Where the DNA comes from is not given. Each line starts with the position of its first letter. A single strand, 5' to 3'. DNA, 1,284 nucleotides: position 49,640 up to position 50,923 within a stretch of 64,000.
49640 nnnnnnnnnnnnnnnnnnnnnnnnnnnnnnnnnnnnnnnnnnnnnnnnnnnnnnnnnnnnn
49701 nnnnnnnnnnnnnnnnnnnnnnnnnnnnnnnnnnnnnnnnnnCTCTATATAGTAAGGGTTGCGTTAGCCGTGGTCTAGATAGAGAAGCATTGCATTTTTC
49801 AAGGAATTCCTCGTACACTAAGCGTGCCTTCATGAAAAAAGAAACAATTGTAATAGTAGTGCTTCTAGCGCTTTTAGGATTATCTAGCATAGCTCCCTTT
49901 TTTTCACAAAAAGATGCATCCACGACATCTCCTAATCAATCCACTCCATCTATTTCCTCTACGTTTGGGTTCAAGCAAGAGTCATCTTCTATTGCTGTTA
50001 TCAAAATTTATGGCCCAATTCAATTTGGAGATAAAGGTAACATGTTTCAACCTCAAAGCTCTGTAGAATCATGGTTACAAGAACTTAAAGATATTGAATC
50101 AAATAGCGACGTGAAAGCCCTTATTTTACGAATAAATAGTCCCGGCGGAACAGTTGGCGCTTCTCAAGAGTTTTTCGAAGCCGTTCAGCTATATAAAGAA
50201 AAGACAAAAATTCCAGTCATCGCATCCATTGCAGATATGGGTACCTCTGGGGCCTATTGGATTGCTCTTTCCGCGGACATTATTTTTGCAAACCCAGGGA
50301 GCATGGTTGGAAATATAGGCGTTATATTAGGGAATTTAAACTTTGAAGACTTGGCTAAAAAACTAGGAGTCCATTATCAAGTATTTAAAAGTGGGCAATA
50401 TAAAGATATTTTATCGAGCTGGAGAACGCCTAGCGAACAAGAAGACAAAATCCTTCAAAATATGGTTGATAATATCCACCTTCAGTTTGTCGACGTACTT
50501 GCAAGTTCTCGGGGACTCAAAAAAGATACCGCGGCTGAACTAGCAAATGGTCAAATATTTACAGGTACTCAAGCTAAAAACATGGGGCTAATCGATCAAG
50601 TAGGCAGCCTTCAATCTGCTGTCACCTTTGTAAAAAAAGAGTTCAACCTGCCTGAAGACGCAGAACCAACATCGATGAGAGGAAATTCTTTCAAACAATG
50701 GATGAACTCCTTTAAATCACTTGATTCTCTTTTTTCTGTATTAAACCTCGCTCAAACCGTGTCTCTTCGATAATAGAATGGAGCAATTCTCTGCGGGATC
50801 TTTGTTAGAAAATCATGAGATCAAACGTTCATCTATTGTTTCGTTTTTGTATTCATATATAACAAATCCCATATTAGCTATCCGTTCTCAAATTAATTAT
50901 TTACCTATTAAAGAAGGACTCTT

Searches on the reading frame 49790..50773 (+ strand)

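Call 44: search_protein_families(library=pfam, proteins=[window:49790-50773:+], max_evalue=0.0001)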
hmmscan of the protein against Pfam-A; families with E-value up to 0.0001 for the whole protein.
window:49790-50773:+ (327 aa): 3 families
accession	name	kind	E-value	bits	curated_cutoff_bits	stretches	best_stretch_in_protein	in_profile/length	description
PF01343.23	Peptidase_S49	-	9.4e-45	152.8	24.9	1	137-286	3-152/154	Peptidase family S49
PF25145.1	NfeD1b_N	-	1.7e-09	38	40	1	104-182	27-101/189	NfeD1b, N-terminal domain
PF00574.28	CLP_protease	-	3.2e-07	30.8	20.2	0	92-151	30-89/182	Clp protease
